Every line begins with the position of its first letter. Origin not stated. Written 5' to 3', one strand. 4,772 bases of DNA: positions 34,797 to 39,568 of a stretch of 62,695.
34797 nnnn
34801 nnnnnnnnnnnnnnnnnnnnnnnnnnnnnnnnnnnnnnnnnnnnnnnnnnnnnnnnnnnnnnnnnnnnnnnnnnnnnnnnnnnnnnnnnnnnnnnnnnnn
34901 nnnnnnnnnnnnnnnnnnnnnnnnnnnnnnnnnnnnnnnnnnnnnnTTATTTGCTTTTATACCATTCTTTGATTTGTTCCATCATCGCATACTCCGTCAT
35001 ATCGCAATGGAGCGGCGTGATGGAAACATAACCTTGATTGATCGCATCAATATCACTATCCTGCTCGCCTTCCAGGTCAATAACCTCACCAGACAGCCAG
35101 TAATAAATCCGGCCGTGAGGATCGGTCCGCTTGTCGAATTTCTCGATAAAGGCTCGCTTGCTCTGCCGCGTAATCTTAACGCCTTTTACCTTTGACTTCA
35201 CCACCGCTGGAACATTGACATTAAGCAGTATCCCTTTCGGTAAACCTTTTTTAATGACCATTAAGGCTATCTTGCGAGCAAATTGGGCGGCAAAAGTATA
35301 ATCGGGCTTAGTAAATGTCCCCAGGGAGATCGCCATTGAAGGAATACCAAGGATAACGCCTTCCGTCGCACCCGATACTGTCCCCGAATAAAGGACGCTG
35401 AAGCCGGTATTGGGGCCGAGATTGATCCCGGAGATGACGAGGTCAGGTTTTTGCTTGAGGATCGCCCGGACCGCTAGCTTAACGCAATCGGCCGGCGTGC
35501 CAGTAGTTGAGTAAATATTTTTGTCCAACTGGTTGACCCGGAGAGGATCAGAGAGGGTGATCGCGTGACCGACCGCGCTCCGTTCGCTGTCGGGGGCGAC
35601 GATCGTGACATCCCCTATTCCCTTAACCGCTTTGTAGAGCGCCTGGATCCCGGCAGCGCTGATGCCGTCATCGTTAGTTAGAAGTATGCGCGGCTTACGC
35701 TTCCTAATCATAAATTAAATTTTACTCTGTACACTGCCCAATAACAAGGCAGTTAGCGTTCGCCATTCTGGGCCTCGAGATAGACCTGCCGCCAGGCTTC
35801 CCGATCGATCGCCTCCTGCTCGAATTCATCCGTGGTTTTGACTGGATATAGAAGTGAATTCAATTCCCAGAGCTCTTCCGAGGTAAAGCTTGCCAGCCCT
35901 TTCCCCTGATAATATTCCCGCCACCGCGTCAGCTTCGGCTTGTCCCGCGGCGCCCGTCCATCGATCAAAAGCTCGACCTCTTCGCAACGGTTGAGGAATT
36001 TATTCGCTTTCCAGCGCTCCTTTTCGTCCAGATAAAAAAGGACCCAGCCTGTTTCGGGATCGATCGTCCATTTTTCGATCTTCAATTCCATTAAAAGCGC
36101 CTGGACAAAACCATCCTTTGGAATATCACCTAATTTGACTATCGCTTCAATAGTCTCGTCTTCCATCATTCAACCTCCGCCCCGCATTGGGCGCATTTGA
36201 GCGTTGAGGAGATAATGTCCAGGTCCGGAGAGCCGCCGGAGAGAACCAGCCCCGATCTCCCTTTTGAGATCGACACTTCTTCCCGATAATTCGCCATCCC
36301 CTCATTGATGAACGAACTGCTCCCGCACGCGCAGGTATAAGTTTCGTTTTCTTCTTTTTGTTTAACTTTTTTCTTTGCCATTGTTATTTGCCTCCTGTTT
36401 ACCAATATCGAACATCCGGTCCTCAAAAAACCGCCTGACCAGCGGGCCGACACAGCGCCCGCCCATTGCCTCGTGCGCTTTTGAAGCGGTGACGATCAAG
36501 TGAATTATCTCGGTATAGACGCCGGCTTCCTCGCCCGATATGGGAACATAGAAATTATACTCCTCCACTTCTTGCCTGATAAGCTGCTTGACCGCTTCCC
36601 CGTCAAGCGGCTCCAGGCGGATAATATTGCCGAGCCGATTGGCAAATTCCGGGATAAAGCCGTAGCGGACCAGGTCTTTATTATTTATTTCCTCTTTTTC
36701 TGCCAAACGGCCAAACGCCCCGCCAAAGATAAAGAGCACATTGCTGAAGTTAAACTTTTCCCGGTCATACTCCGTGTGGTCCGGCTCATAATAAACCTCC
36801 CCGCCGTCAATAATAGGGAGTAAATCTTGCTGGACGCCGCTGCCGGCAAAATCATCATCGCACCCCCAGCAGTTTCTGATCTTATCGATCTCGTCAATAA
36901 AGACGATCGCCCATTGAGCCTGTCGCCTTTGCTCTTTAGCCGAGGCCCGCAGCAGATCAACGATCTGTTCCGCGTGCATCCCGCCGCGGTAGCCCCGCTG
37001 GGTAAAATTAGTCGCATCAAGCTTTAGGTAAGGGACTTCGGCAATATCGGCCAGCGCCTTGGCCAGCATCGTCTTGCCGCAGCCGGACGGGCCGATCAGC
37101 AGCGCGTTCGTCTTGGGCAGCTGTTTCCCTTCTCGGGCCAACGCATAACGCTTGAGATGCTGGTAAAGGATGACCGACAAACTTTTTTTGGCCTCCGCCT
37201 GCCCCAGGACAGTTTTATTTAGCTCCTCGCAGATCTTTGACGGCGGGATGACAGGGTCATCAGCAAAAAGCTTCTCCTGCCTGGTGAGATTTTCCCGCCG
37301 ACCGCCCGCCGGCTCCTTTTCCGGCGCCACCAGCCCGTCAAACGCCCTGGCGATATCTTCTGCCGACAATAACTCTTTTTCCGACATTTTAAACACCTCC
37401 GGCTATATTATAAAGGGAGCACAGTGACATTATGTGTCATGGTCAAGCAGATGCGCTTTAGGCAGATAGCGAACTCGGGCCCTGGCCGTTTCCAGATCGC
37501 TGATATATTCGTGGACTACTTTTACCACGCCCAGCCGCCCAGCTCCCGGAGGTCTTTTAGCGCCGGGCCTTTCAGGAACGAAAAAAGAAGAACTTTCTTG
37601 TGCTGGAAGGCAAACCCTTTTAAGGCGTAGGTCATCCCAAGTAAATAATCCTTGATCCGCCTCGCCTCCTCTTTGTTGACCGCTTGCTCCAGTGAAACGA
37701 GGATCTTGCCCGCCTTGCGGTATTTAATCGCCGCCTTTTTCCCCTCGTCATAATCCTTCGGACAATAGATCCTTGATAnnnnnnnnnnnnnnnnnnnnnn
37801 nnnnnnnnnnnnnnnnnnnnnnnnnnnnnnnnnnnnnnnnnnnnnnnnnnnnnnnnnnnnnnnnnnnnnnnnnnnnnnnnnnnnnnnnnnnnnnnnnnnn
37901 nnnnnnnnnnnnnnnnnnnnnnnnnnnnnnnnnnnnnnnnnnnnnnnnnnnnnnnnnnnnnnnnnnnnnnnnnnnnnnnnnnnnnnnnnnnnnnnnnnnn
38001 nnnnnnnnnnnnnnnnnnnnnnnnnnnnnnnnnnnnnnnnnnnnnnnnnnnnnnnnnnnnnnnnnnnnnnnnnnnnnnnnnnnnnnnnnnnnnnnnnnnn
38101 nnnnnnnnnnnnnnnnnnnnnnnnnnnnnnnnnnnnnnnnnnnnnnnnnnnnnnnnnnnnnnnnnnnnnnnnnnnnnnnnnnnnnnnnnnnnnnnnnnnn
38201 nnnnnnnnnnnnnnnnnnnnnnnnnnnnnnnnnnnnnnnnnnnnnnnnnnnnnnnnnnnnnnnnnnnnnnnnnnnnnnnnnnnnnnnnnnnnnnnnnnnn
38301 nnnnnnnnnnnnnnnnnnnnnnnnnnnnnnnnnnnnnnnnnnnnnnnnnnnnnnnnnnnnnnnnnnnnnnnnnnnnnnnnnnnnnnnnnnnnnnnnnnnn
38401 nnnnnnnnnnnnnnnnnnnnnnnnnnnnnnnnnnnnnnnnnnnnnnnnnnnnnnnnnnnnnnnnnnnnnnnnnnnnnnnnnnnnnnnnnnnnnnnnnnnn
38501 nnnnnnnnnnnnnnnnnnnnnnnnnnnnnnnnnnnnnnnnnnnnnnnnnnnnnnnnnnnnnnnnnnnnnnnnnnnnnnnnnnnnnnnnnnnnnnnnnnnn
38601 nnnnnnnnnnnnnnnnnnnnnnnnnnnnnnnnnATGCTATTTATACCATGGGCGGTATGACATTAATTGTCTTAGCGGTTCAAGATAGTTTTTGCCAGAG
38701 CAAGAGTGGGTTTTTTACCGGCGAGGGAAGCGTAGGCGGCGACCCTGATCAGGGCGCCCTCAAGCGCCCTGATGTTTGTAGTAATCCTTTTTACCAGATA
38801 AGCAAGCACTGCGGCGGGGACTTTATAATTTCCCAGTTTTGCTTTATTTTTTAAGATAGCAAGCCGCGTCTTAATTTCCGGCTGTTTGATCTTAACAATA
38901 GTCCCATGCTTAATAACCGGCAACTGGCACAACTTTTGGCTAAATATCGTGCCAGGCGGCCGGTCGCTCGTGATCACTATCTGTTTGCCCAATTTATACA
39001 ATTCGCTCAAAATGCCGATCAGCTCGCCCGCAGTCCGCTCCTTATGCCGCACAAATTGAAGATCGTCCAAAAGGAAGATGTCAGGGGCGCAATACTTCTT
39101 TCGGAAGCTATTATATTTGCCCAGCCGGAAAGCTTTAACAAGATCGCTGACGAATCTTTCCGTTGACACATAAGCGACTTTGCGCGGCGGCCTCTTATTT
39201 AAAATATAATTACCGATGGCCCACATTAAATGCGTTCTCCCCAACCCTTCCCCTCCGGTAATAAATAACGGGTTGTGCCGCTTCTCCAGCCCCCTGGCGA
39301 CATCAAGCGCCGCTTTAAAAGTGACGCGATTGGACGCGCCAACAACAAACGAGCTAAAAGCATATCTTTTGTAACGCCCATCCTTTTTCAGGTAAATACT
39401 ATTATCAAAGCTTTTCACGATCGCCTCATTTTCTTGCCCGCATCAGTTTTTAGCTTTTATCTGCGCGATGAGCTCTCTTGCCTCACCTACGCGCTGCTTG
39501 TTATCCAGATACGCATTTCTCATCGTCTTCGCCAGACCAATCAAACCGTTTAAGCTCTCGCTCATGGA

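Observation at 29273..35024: Cassette array stacked at the surE 3' end, each unit bounded by a copy of the surE terminus, with no recombinase in sight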

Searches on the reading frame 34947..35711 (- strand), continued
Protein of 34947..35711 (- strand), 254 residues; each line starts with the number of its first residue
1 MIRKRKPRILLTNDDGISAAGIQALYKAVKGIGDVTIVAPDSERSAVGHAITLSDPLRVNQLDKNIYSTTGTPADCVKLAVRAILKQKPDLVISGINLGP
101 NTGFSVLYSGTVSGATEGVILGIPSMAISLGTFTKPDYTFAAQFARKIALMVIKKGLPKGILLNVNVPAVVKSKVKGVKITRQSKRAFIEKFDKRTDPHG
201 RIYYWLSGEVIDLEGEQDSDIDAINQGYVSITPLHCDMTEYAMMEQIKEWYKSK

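Call 78: find_related_loci(query=L011:5928-7025:+, collection=viral_contigs, flank=10000)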
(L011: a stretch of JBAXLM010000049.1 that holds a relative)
Query L011:5928-7025:+ (366 aa) in viral_contigs; peptide patterns used: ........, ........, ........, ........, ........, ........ (x = any residue, [..] = any of these).
16 stretches matched a pattern, but none encodes a relative of the query by tblastn (E <= 1e-3).

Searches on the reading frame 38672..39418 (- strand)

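Call 53: search_protein_families(library=padloc, proteins=[window:38672-39418:-], max_evalue=0.001)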
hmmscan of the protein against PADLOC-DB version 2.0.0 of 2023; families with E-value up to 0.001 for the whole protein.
window:38672-39418:- (248 aa): 1 family
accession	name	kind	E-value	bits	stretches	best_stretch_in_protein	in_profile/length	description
PDLC04140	mad8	-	1.1e-06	26.4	0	49-96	28-73/314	mads_8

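Call 55: search_protein_families(library=phrogs, proteins=[window:38672-39418:-], max_evalue=0.001)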
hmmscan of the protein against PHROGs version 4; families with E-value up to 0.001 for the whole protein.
window:38672-39418:- (248 aa): 3 families
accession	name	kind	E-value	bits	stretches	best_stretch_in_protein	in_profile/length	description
phrog_50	-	DNA, RNA and nucleotide metabolism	2.1e-14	54.5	1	15-156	333-479/570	DnaC-like helicase loader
phrog_3277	-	DNA, RNA and nucleotide metabolism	9.8e-10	39.5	1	46-155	8-121/168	DnaC-like helicase loader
phrog_27475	-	unknown function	0.0001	21.9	1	46-156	440-548/599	-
